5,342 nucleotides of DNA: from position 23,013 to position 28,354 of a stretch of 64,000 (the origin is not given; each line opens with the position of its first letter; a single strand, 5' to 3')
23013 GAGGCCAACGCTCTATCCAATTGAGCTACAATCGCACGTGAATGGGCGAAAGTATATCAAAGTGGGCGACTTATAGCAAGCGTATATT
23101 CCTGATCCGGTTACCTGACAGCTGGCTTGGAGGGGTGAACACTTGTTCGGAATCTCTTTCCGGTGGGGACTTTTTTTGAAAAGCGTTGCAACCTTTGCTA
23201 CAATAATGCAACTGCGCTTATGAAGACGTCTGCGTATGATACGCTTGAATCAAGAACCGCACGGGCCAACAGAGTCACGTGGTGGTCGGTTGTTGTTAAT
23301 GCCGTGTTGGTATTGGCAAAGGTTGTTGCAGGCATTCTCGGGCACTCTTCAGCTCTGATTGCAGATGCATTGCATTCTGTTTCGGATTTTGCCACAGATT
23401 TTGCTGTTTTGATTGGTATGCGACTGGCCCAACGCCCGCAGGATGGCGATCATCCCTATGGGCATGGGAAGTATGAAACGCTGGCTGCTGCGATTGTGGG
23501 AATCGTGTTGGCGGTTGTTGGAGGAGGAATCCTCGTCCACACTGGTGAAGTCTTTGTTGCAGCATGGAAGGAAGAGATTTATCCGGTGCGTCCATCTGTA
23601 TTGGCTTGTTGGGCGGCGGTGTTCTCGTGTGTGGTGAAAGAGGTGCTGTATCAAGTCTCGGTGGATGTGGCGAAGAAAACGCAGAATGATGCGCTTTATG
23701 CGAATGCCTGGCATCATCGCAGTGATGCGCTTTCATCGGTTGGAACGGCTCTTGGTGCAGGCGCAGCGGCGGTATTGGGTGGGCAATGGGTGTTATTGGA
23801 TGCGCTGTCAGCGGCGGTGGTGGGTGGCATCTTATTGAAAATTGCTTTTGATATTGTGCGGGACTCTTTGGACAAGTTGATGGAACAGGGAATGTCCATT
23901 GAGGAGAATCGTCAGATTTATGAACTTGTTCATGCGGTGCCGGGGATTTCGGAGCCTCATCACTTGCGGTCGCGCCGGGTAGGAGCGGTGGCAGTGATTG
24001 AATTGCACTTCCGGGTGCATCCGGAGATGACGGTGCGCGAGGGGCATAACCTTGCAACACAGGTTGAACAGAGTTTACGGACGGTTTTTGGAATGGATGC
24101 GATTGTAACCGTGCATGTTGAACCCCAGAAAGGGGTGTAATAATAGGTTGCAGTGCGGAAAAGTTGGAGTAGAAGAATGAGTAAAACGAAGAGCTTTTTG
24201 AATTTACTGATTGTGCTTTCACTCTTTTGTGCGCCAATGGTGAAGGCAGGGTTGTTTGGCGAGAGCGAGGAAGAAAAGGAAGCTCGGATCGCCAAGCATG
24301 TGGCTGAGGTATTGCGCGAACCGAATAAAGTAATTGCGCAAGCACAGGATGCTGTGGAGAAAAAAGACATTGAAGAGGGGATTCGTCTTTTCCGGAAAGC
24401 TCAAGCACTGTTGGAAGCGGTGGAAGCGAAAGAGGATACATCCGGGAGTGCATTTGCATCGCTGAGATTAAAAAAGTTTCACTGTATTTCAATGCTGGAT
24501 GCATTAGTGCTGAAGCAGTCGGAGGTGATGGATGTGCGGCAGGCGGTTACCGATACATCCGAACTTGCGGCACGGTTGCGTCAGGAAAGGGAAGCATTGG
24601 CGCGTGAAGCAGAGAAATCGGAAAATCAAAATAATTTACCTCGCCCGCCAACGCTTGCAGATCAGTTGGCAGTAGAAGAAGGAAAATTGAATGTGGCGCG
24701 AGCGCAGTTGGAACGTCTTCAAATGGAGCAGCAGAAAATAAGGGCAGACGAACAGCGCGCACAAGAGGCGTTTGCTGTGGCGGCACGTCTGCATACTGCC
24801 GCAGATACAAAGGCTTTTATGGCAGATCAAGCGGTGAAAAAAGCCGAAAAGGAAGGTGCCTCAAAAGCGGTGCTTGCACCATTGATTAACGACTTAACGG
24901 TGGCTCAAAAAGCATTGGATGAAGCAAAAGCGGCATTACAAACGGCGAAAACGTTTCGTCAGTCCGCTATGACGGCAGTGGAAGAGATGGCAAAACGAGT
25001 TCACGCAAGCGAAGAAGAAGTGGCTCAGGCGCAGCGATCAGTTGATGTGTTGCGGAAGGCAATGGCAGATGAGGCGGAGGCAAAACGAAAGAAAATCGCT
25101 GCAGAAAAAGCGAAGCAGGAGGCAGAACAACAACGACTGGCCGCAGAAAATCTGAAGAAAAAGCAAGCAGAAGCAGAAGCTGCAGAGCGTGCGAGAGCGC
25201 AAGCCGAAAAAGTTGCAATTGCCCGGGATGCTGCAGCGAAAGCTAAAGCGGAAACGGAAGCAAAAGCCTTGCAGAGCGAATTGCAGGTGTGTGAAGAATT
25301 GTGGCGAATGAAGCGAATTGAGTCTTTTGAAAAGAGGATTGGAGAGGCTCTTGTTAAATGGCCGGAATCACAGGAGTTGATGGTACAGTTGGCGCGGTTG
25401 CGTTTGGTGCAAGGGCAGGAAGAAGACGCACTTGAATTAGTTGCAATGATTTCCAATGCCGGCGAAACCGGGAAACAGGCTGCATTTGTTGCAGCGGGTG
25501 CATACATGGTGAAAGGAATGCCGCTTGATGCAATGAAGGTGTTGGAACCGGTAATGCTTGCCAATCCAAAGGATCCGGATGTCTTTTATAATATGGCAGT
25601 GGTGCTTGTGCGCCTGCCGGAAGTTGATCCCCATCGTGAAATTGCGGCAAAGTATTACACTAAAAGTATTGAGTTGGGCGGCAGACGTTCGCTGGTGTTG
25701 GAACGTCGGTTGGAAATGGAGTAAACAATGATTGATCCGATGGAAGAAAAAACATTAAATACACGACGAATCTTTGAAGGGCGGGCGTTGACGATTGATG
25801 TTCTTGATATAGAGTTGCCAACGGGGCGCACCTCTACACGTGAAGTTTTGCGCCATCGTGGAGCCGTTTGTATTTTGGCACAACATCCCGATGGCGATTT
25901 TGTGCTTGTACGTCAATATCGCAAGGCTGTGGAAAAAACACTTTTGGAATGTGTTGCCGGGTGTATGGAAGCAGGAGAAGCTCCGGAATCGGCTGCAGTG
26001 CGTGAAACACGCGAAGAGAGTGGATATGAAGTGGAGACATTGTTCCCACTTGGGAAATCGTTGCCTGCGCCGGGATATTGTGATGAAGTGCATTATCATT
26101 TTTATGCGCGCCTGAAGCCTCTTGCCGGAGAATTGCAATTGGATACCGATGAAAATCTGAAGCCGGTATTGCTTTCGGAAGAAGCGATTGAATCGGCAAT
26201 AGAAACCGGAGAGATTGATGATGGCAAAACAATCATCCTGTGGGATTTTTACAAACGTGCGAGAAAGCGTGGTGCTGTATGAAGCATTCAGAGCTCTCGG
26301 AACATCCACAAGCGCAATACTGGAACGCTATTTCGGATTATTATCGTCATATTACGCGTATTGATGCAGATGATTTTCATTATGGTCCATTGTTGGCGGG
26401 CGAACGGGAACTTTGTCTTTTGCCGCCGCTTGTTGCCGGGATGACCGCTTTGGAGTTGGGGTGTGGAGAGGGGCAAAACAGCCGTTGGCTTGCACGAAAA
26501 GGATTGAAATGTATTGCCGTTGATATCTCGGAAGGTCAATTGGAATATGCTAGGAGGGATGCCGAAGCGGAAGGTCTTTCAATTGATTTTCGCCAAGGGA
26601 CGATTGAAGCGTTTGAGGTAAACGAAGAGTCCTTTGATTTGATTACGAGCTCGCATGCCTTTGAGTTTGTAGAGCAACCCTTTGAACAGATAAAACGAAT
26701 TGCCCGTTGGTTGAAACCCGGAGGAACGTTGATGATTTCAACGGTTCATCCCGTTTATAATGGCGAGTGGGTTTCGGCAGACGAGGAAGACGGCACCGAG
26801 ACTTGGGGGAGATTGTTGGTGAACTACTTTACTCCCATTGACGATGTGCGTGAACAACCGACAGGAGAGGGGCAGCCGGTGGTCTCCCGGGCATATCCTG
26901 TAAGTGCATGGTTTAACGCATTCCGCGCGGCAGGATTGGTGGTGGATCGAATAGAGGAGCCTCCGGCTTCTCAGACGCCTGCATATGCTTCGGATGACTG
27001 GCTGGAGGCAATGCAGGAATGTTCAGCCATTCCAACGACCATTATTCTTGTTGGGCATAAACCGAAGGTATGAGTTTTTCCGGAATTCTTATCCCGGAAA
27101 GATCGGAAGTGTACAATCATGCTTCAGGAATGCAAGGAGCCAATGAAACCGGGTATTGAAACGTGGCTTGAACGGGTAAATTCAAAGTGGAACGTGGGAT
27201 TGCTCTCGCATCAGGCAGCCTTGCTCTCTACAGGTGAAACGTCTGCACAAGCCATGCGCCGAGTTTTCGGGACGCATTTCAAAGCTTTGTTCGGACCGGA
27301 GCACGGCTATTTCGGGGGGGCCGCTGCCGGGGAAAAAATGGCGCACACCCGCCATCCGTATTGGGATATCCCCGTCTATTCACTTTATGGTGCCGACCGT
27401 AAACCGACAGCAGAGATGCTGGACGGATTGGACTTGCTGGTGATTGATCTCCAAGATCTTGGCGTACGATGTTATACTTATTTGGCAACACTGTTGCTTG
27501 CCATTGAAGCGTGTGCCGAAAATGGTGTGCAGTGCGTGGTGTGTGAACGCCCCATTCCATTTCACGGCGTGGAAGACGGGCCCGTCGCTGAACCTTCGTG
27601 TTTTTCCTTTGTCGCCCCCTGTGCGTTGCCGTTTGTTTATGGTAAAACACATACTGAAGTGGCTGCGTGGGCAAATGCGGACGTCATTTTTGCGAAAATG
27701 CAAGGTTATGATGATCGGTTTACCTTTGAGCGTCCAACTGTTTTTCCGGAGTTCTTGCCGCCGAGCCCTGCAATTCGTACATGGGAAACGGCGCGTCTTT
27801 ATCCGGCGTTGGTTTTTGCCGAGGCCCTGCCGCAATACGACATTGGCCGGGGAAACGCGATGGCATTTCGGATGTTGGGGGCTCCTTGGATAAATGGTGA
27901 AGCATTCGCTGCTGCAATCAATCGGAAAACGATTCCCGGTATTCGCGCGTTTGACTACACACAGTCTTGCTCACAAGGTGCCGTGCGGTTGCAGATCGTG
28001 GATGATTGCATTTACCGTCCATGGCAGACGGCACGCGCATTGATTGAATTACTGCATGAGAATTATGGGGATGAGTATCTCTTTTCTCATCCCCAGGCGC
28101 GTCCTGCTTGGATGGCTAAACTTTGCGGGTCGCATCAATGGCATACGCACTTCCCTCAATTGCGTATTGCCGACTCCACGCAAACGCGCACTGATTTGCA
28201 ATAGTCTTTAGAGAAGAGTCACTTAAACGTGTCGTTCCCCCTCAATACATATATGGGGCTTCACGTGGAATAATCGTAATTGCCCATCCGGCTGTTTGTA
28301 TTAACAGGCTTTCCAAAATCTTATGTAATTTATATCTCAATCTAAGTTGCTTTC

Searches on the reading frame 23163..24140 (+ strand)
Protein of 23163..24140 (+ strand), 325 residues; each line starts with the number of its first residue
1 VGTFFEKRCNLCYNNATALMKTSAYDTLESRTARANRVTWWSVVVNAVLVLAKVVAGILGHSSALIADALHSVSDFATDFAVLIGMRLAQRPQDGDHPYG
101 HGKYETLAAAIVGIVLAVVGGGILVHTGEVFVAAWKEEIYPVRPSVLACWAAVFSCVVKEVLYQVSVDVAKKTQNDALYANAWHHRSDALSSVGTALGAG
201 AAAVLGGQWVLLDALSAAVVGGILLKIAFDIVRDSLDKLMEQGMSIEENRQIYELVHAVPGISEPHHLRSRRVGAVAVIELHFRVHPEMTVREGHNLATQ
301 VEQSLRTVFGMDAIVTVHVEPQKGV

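Call 9: search_protein_families(library=pfam, proteins=[window:23163-24140:+], max_evalue=0.001)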
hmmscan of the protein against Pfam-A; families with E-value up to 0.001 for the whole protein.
window:23163-24140:+ (325 aa): 2 families
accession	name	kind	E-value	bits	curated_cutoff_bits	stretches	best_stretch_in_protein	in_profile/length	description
PF01545.26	Cation_efflux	-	3.7e-45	154.6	26.6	1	40-240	2-198/198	Cation efflux family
PF16916.11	ZT_dimer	-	6.7e-20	71.3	26.7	1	247-321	4-77/78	Dimerisation domain of Zinc Transporter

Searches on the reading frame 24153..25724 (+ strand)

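Call 9: search_protein_families(library=pfam, proteins=[window:24153-25724:+], max_evalue=0.001)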
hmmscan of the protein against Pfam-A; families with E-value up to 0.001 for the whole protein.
window:24153-25724:+ (523 aa): 1 family
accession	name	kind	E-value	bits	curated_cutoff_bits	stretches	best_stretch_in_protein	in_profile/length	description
PF14559.12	TPR_19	-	0.00041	21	25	0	398-437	16-55/68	Tetratricopeptide repeat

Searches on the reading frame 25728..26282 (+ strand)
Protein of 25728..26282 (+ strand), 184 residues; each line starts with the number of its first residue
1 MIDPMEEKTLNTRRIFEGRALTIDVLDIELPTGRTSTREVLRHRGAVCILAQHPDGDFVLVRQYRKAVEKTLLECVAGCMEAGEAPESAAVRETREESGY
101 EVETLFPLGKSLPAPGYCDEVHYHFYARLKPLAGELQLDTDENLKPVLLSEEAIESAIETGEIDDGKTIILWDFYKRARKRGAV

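Call 9: search_protein_families(library=pfam, proteins=[window:25728-26282:+], max_evalue=0.001)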
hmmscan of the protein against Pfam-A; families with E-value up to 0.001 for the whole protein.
window:25728-26282:+ (184 aa): 1 family
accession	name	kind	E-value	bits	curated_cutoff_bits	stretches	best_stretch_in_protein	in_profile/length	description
PF00293.34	NUDIX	-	1.8e-14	54.3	21.1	1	43-158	2-120/134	NUDIX domain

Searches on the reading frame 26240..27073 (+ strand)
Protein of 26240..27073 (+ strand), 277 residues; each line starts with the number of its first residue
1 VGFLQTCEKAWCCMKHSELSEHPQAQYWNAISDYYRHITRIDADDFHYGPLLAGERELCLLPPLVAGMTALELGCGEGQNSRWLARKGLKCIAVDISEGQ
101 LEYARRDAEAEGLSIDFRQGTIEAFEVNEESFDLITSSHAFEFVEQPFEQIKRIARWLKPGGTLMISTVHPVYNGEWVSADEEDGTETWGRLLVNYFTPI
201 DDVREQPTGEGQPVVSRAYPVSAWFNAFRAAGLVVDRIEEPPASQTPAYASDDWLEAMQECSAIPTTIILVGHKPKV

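Call 9: search_protein_families(library=pfam, proteins=[window:26240-27073:+], max_evalue=0.001)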
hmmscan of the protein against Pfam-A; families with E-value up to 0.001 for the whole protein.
window:26240-27073:+ (277 aa): 11 families
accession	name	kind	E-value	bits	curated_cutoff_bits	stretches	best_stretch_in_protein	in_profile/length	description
PF08241.18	Methyltransf_11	-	1e-25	90.6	21.2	1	71-166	1-95/95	Methyltransferase domain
PF13649.12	Methyltransf_25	-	1.5e-23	83.7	27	1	71-162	2-97/97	Methyltransferase domain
PF13847.12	Methyltransf_31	-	3.1e-19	69.6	27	1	66-170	3-113/145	Methyltransferase domain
PF13489.12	Methyltransf_23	-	7e-18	65.3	27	1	60-171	16-121/164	Methyltransferase domain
PF08242.18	Methyltransf_12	-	2.4e-16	60.7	30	1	71-164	1-98/98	Methyltransferase domain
PF01209.24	Ubie_methyltran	-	7.9e-09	35.6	20.1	1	67-166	48-151/233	ubiE/COQ5 methyltransferase family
PF02353.26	CMAS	-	9.6e-09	35.4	27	1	64-172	60-170/273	Mycolic acid cyclopropane synthetase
PF03848.20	TehB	-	3.2e-08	33.7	20.4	1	67-164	31-130/193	Tellurite resistance protein TehB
PF01728.25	FtsJ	-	0.00017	22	24.1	1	66-140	21-100/181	FtsJ-like methyltransferase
PF05175.20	MTS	-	0.00069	19.7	23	0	68-166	33-138/170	Methyltransferase small domain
PF05724.17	TPMT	-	0.00077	19.6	26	0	74-110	45-81/218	Thiopurine S-methyltransferase (TPMT)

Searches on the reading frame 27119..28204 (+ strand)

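Call 9: search_protein_families(library=pfam, proteins=[window:27119-28204:+], max_evalue=0.001)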
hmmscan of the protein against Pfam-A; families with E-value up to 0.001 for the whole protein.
window:27119-28204:+ (361 aa): 2 families
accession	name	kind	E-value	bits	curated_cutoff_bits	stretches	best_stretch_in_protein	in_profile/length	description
PF07075.17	NamZ_N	-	1e-49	169.1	26.9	1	26-222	1-202/203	Exo-beta-N-acetylmuramidase NamZ, N-terminal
PF20732.2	NamZ_C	-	1e-14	56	25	1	227-345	2-122/152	Exo-beta-N-acetylmuramidase NamZ, C-terminal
